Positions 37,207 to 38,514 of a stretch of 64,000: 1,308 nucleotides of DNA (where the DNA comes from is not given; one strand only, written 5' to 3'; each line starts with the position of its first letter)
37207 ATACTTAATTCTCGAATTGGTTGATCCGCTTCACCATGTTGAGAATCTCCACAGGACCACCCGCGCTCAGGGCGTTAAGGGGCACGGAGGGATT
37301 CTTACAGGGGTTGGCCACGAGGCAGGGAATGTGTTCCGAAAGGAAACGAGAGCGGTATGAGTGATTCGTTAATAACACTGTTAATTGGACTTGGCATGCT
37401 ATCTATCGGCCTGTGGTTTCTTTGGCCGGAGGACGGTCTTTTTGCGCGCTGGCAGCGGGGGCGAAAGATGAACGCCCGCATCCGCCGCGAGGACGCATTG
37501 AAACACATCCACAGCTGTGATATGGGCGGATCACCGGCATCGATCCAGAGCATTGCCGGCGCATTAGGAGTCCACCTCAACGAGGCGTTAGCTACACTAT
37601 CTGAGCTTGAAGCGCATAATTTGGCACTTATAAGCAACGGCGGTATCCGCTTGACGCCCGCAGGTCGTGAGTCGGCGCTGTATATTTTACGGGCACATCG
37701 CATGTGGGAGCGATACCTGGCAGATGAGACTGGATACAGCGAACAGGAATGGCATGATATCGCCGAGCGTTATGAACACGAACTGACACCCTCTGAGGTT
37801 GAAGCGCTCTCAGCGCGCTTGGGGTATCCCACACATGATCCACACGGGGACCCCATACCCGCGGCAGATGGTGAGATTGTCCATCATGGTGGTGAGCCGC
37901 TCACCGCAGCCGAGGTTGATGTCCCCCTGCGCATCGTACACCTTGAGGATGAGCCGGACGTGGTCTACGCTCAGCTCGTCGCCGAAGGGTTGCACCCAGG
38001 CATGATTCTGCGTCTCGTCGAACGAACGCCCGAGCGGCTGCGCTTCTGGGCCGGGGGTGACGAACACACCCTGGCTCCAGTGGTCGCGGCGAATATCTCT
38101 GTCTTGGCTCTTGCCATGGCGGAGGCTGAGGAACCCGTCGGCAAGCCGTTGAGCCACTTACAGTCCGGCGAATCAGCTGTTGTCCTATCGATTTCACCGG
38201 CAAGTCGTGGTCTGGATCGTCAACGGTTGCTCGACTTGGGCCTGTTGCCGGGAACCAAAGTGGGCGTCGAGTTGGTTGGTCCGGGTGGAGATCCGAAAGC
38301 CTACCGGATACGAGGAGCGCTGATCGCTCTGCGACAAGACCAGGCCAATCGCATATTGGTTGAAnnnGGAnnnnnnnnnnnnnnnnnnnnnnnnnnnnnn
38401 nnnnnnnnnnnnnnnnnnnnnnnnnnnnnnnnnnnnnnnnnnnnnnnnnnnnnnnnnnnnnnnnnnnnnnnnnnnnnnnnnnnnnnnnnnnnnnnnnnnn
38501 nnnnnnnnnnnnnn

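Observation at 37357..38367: DtxR-family regulator fused to FeoA and preceded by a predicted transmembrane helix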

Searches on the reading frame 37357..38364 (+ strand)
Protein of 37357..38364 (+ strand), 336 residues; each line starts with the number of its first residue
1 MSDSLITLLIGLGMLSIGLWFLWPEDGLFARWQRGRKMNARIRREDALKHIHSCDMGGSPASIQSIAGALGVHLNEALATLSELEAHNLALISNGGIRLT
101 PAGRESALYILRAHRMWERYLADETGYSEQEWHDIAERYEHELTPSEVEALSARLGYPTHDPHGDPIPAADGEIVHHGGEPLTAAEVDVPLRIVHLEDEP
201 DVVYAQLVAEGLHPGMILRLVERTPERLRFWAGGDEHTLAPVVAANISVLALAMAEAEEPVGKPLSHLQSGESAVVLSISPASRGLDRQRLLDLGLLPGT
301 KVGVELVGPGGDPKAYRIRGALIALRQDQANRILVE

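Call 3: search_protein_families(library=pfam, proteins=[window:37357-38364:+], max_evalue=0.01)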
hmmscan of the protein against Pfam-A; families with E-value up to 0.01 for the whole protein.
window:37357-38364:+ (336 aa): 3 families
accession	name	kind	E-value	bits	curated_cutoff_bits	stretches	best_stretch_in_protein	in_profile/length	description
PF02742.21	Fe_dep_repr_C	-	3.1e-25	88.4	27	1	100-168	1-69/70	Iron dependent repressor, metal binding and dimerisation domain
PF04023.20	FeoA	-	7.6e-19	68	23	1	264-336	2-73/74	FeoA domain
PF06969.22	HemN_C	-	0.00069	20.1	24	1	63-104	23-65/67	HemN C-terminal domain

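Call 4: search_protein_families(library=ncbifam, proteins=[window:37357-38364:+], max_evalue=0.01)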
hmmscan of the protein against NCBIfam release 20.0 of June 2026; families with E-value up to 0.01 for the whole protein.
window:37357-38364:+ (336 aa): 4 families
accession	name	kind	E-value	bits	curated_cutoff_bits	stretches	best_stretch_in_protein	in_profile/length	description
NF047407.1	TransRegMntRTherm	equivalog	1.5e-28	100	350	1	45-250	11-224/227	manganese-dependent transcriptional regulator MntR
NF053665.1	TransRegDtxRActin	equivalog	1.3e-10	41.1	290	1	96-195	61-159/233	iron-dependent transcriptional repressor DtxR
NF007106.0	PRK09555.1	equivalog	2.6e-06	27.1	102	1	279-329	18-64/75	ferrous iron transporter A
NF008273.0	PRK11050.1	equivalog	0.0088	15.7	153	0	45-152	39-146/156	manganese-binding transcriptional regulator MntR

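Call 5: find_homologous_proteins(query=window:37357-38364:+, max_evalue=0.00001)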
Query window:37357-38364:+ (336 aa): 7064 proteins with E <= 0.00001 among 8000 candidates; the best 120 are listed.
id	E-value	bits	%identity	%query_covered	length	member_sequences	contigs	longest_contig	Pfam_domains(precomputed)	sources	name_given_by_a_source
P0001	9.3e-200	681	92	100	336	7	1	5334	PF02742.22,PF04023.21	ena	-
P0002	2.1e-199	680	91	100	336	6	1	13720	PF02742.22,PF04023.21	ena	-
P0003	1.1e-198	677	91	100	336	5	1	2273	PF02742.22,PF04023.21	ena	-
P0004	1.5e-198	677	90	100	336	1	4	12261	PF02742.22,PF04023.21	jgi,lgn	-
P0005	2.6e-197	673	90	100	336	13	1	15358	PF02742.22,PF04023.21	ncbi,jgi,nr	ncbi:MAG: hypothetical protein E3J30_09075 [Anaerolineales bacterium]|nr:MAG: hypothetical protein E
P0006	8.9e-196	668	89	100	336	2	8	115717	PF02742.22,PF04023.21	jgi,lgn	jgi:DtxR family Mn-dependent transcriptional regulator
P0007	4.7e-194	662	88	100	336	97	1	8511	PF02742.22,PF04023.21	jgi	-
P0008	1.9e-186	637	86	100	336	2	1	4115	PF02742.22,PF04023.21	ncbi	-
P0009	2.0e-186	637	85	100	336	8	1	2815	PF02742.22,PF04023.21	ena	-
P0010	2.1e-186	637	86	95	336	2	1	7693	PF02742.22,PF04023.21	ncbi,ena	-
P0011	1.9e-185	634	86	100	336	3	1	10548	PF02742.22,PF04023.21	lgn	-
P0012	2.6e-184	630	85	100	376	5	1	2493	PF02742.22,PF04023.21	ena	-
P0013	4.0e-172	590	81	97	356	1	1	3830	PF02742.22,PF04023.21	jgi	jgi:DtxR family Mn-dependent transcriptional regulator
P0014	2.7e-149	515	85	84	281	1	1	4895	PF02742.22,PF04023.21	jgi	jgi:DtxR family Mn-dependent transcriptional regulator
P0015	1.0e-129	451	62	94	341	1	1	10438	PF02742.22,PF04023.21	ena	-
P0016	7.2e-128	445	59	99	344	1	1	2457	PF02742.22,PF04023.21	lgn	-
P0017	2.6e-125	436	58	99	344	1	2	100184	PF02742.22,PF04023.21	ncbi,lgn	-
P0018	9.1e-125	434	59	100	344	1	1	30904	PF02742.22,PF04023.21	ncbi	-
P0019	3.9e-124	432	59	98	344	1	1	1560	PF02742.22,PF04023.21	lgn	-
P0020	5.3e-124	432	62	93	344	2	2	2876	PF02742.22,PF04023.21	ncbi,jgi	jgi:DtxR family Mn-dependent transcriptional regulator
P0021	6.0e-124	432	57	99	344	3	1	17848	PF02742.22,PF04023.21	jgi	jgi:DtxR family Mn-dependent transcriptional regulator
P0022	1.1e-123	431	59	94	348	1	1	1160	PF02742.22,PF04023.21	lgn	-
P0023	1.9e-123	430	58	99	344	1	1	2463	PF02742.22,PF04023.21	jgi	jgi:DtxR family Mn-dependent transcriptional regulator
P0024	2.0e-123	430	58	100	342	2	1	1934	PF02742.22,PF04023.21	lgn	-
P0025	2.0e-123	430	59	100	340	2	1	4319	PF02742.22,PF04023.21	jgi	jgi:DtxR family Mn-dependent transcriptional regulator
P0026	3.2e-123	429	58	99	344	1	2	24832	PF02742.22,PF04023.21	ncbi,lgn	-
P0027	5.6e-123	429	62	94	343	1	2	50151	PF02742.22,PF04023.21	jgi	jgi:DtxR family Mn-dependent transcriptional regulator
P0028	6.4e-123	428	60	100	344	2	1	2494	PF02742.22,PF04023.21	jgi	-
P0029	9.3e-123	428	61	98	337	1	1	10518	PF02742.22,PF04023.21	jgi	jgi:DtxR family Mn-dependent transcriptional regulator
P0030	9.7e-123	428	60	100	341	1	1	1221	PF02742.22,PF04023.21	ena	-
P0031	1.6e-122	427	59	94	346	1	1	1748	PF02742.22,PF04023.21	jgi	jgi:DtxR family Mn-dependent transcriptional regulator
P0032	2.8e-122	426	58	100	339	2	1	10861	PF02742.22,PF04023.21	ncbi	-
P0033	3.1e-122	426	58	100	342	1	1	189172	PF02742.22,PF04023.21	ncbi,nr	ncbi:MAG: FeoA domain-containing protein [Ardenticatenaceae bacterium]|nr:FeoA domain-containing pro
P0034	3.2e-122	426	57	99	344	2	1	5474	PF02742.22,PF04023.21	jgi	-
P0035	3.5e-122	426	58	100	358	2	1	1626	PF02742.22,PF04023.21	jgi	-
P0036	5.0e-122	425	58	100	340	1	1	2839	PF02742.22,PF04023.21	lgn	-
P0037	5.0e-122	425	58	100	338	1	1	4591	PF02742.22,PF04023.21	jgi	jgi:DtxR family Mn-dependent transcriptional regulator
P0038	8.1e-122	425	57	100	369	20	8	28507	PF02742.22,PF04023.21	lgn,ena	-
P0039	2.5e-121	423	59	93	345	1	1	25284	PF02742.22,PF04023.21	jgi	jgi:DtxR family Mn-dependent transcriptional regulator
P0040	3.2e-121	423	58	94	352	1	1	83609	PF02742.22,PF04023.21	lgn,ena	-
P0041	3.3e-121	423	58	94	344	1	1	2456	PF02742.22,PF04023.21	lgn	-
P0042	4.3e-121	422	59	94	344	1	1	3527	PF02742.22,PF04023.21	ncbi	-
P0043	4.3e-121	422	58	100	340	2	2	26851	PF02742.22,PF04023.21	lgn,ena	-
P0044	7.3e-121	422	59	100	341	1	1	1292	PF02742.22,PF04023.21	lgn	-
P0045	9.3e-121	421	57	100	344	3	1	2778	PF02742.22,PF04023.21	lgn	-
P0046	9.6e-121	421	60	99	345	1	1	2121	PF02742.22,PF04023.21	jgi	jgi:DtxR family Mn-dependent transcriptional regulator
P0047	1.1e-120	421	55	100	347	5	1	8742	PF02742.22,PF04023.21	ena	-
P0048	1.1e-120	421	56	100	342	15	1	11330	PF02742.22,PF04023.21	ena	-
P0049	1.1e-120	421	56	100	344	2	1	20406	PF02742.22,PF04023.21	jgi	jgi:DtxR family Mn-dependent transcriptional regulator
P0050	1.7e-120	420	59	95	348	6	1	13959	PF02742.22,PF04023.21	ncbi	-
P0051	2.2e-120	420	59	95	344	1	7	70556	PF02742.22,PF04023.21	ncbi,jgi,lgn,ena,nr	ncbi:MAG TPA: iron dependent repressor, metal binding and dimerization domain protein [Patescibacter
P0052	2.2e-120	420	58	100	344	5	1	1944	PF02742.22,PF04023.21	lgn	-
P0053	2.6e-120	420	59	100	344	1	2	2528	PF02742.22,PF04023.21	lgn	-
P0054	3.4e-120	419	59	100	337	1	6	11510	PF02742.22,PF04023.21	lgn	-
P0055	3.5e-120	419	57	100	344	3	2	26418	PF02742.22,PF04023.21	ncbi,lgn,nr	ncbi:MAG: Iron-dependent repressor IdeR [Anaerolineales bacterium]|nr:Iron-dependent repressor IdeR 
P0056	4.1e-120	419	58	100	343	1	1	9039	PF02742.22,PF04023.21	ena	-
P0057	5.7e-120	419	60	93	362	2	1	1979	PF02742.22,PF04023.21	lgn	-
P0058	5.7e-120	419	57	99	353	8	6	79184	PF02742.22,PF04023.21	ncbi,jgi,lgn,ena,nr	ncbi:MAG TPA: FeoA domain-containing protein [Anaerolineae bacterium]|nr:FeoA domain-containing prot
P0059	6.0e-120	419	57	100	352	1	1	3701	PF02742.22,PF04023.21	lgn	-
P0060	6.4e-120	419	59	100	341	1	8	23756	PF02742.22,PF04023.21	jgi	jgi:DtxR family Mn-dependent transcriptional regulator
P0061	7.3e-120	418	58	100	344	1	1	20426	PF02742.22,PF04023.21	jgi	jgi:DtxR family Mn-dependent transcriptional regulator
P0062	8.3e-120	418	57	97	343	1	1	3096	PF02742.22,PF04023.21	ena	-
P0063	9.1e-120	418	58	100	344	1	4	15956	PF02742.22,PF04023.21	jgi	jgi:DtxR family Mn-dependent transcriptional regulator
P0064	1.1e-119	418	58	99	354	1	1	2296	PF02742.22,PF04023.21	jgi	jgi:DtxR family Mn-dependent transcriptional regulator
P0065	1.1e-119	418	58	93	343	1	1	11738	PF06969.23,PF02742.22,PF04023.21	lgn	-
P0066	1.2e-119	418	57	100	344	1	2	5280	PF02742.22,PF04023.21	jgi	jgi:DtxR family Mn-dependent transcriptional regulator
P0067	1.2e-119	418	57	100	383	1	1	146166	PF02742.22,PF04023.21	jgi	jgi:DtxR family transcriptional regulator, Mn-dependent transcriptional regulator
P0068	1.3e-119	417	59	94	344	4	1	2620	PF02742.22,PF04023.21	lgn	-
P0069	1.4e-119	417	56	100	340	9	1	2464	PF02742.22,PF04023.21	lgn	-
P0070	1.4e-119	417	58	94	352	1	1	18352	PF02742.22,PF04023.21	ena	-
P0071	1.4e-119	417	57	100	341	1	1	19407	PF02742.22,PF04023.21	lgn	-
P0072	1.5e-119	417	57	99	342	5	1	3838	PF02742.22,PF04023.21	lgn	-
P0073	1.7e-119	417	57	100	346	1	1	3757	PF02742.22,PF04023.21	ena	-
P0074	1.7e-119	417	55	100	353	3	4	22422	PF02742.22,PF04023.21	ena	-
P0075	2.1e-119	417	57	99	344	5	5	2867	PF02742.22,PF04023.21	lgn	-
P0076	2.3e-119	417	57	100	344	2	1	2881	PF02742.22,PF04023.21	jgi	jgi:DtxR family Mn-dependent transcriptional regulator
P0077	2.5e-119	417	56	99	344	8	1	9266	PF02742.22,PF04023.21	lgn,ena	-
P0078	2.7e-119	417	57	99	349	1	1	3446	PF02742.22,PF04023.21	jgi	jgi:DtxR family transcriptional regulator, Mn-dependent transcriptional regulator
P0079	3.0e-119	416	58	100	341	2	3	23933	PF02742.22,PF04023.21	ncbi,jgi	ncbi:MAG: metal-dependent transcriptional regulator [Anaerolineales bacterium]|jgi:DtxR family Mn-de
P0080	3.1e-119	416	56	100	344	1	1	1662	PF02742.22,PF01325.26,PF04023.21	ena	-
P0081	3.6e-119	416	57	100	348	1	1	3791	PF02742.22,PF04023.21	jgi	jgi:DtxR family Mn-dependent transcriptional regulator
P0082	4.4e-119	416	56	100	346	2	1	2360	PF02742.22,PF04023.21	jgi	jgi:DtxR family Mn-dependent transcriptional regulator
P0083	4.7e-119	416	61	100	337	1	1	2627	PF02742.22,PF04023.21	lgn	-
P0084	5.0e-119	416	59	93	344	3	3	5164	PF02742.22,PF04023.21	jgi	jgi:DtxR family Mn-dependent transcriptional regulator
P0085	5.1e-119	416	57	99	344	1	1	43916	PF02742.22,PF04023.21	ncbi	ncbi:iron dependent repressor, metal binding and dimerization domain protein [Chloroflexota bacteriu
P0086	5.3e-119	416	57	100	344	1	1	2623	PF02742.22,PF04023.21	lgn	-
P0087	5.7e-119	415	57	96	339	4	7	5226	PF02742.22,PF04023.21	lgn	-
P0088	6.3e-119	415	57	100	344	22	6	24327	PF02742.22,PF04023.21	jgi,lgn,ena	jgi:DtxR family Mn-dependent transcriptional regulator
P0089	6.8e-119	415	55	100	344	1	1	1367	PF02742.22,PF04023.21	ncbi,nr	ncbi:MAG: metal-dependent transcriptional regulator, partial [Methylococcales bacterium]|nr:metal-de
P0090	7.1e-119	415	58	95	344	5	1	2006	PF02742.22,PF04023.21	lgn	-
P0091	7.3e-119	415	56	100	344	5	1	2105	PF02742.22,PF01325.26,PF04023.21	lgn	-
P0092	7.4e-119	415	59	94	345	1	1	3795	PF06969.23,PF02742.22,PF04023.21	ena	-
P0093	7.5e-119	415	58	100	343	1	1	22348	PF02742.22,PF04023.21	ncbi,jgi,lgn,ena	-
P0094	7.5e-119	415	56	100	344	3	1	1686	PF02742.22,PF04023.21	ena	-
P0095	7.9e-119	415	55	100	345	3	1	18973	PF02742.22,PF04023.21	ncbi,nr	ncbi:MAG: metal-dependent transcriptional regulator [Chloroflexi bacterium]|nr:metal-dependent trans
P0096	8.0e-119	415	56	100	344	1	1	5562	PF02742.22,PF04023.21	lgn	-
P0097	1.0e-118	415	57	100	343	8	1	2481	PF02742.22,PF04023.21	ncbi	-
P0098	1.0e-118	415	56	100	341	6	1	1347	PF02742.22,PF04023.21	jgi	jgi:DtxR family Mn-dependent transcriptional regulator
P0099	1.1e-118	415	57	100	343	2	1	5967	PF02742.22,PF04023.21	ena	-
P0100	1.1e-118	414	56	100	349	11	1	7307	PF02742.22,PF04023.21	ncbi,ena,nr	ncbi:MAG TPA: iron dependent repressor, metal binding and dimerization domain protein [Anaerolineae 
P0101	1.2e-118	414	58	95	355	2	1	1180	PF02742.22,PF04023.21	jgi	jgi:DtxR family Mn-dependent transcriptional regulator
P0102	1.3e-118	414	56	94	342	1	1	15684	PF02742.22,PF04023.21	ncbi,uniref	ncbi:Mn-dependent transcriptional regulator MntR [hydrothermal vent metagenome]|uniref:Mn-dependent 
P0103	1.4e-118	414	56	100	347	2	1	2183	PF02742.22,PF04023.21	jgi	jgi:DtxR family Mn-dependent transcriptional regulator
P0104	1.4e-118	414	56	100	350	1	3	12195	PF02742.22,PF04023.21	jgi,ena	-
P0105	1.5e-118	414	58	95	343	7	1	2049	PF02742.22,PF04023.21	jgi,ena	-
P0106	1.6e-118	414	58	94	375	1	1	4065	PF06969.23,PF02742.22,PF04023.21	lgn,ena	-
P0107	1.7e-118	414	57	99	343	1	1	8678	PF02742.22,PF04023.21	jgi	jgi:DtxR family transcriptional regulator, Mn-dependent transcriptional regulator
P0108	1.7e-118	414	58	94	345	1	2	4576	PF02742.22,PF04023.21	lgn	-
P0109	1.8e-118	414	57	99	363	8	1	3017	PF02742.22,PF04023.21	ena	-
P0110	1.8e-118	414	56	100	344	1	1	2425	PF02742.22,PF04023.21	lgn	-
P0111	2.1e-118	414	56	94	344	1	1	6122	PF02742.22,PF04023.21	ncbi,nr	ncbi:MAG: metal-dependent transcriptional regulator [Anaerolineales bacterium]|nr:metal-dependent tr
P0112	2.4e-118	413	59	96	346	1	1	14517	PF02742.22,PF04023.21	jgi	jgi:DtxR family Mn-dependent transcriptional regulator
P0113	2.6e-118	413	59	93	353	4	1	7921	PF02742.22,PF04023.21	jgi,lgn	jgi:DtxR family Mn-dependent transcriptional regulator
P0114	2.7e-118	413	56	94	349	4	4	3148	PF02742.22,PF04023.21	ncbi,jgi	jgi:DtxR family Mn-dependent transcriptional regulator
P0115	3.0e-118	413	59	100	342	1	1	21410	PF02742.22,PF04023.21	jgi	-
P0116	3.2e-118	413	57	95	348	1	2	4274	PF02742.22,PF04023.21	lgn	-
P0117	3.3e-118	413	56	100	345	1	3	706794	PF02742.22,PF04023.21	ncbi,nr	ncbi:MAG: FeoA domain-containing protein [Ardenticatenaceae bacterium]|nr:FeoA domain-containing pro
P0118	3.3e-118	413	56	100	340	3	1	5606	PF02742.22,PF04023.21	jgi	jgi:DtxR family Mn-dependent transcriptional regulator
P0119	3.3e-118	413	57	98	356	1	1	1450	PF06969.23,PF02742.22,PF04023.21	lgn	-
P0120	3.4e-118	413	60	93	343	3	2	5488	PF02742.22,PF04023.21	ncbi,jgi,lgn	jgi:DtxR family Mn-dependent transcriptional regulator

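Call 11: find_related_loci(query=A2, collection=genome_contigs, flank=7000)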
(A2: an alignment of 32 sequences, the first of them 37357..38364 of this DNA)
Query A2 (336 aa) in genome_contigs; peptide patterns used: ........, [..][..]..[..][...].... (x = any residue, [..] = any of these).
600 stretches matched a pattern (row limit reached: there are more); 597 encode a relative of the query (tblastn E <= 1e-3); the best 80 are kept; 80 distinct loci.
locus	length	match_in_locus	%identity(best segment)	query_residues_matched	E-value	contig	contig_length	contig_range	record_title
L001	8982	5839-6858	56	1-336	2e-122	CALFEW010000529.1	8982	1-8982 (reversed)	MAG TPA_asm: uncultured Chloroflexi bacterium isolate SRR5576001_bin.34_CONCOCT_v1.1_MAG genome assembly, contig: ERZ795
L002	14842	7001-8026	54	1-336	1e-119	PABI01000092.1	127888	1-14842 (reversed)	MAG: Anaerolineaceae bacterium isolate NAT123 MHASMcontig_919545, whole genome shotgun sequence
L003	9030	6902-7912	55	1-335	6e-118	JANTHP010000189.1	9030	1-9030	MAG: Anaerolineae bacterium isolate bin30017 c_000000001316, whole genome shotgun sequence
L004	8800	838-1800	56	21-336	2e-115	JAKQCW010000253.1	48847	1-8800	MAG: Chloroflexota bacterium isolate USDE_maxbin.019 k141_1074141, whole genome shotgun sequence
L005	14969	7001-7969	56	14-335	4e-115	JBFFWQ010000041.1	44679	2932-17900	MAG: Candidatus Promineifilaceae bacterium isolate Mix_mud24.2022.10.40 k141_2711226_length_44679_cov_14.4156, whole gen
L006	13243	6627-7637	53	1-335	3e-107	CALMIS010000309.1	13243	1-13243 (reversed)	MAG TPA_asm: uncultured Chloroflexi bacterium isolate SRR2107183_bin.79_CONCOCT_v1.1_MAG genome assembly, contig: ERZ794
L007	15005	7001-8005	52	3-336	2e-102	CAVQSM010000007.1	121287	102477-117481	MAG: uncultured Chloroflexia bacterium isolate MFD09964.bin.2.119 genome assembly, contig: contig_2312, whole genome sho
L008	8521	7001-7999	45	1-333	5e-95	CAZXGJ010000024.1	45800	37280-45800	MAG TPA_asm: uncultured Ignavibacteriaceae bacterium isolate binchicken_co58_56 genome assembly, contig: NODE_632_length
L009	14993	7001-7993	47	5-335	3e-93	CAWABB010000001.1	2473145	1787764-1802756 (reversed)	MAG: uncultured Ignavibacteria bacterium isolate MFD05942.bin.1.109 genome assembly, contig: contig_10081, whole genome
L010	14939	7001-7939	52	23-335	1e-92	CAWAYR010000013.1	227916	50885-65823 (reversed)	MAG: uncultured Acidobacteriota bacterium isolate MFD05567.bin.3.64 genome assembly, contig: contig_2091, whole genome s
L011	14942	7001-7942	45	20-333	4e-92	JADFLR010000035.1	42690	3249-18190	MAG: Bacteroidetes bacterium isolate B54T1B5 B54T1B5_NODE489, whole genome shotgun sequence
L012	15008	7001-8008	48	1-336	3e-91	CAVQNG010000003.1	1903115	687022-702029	MAG: uncultured Acidobacteriota bacterium isolate MFD03804.bin.1.44 genome assembly, contig: contig_17616, whole genome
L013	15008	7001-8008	42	1-336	2e-88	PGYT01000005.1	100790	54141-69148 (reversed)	MAG: Ignavibacteriae bacterium HGW-Ignavibacteriae-2 08E140C01_z5_2013_Ig3399_v2_scaffold_250, whole genome shotgun sequ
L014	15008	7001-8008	45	1-336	2e-87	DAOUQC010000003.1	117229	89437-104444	MAG TPA_asm: Verrucomicrobiota bacterium isolate CSMAG_116 CSMAG_116_k141_4550550_length_117229_cov_55.2352, whole genom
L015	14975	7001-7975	47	4-331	8e-87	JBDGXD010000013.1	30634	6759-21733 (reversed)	MAG: Gemmatimonadota bacterium isolate M3-22_Bin_33 M3-22_Bin_33_scaffold_3106, whole genome shotgun sequence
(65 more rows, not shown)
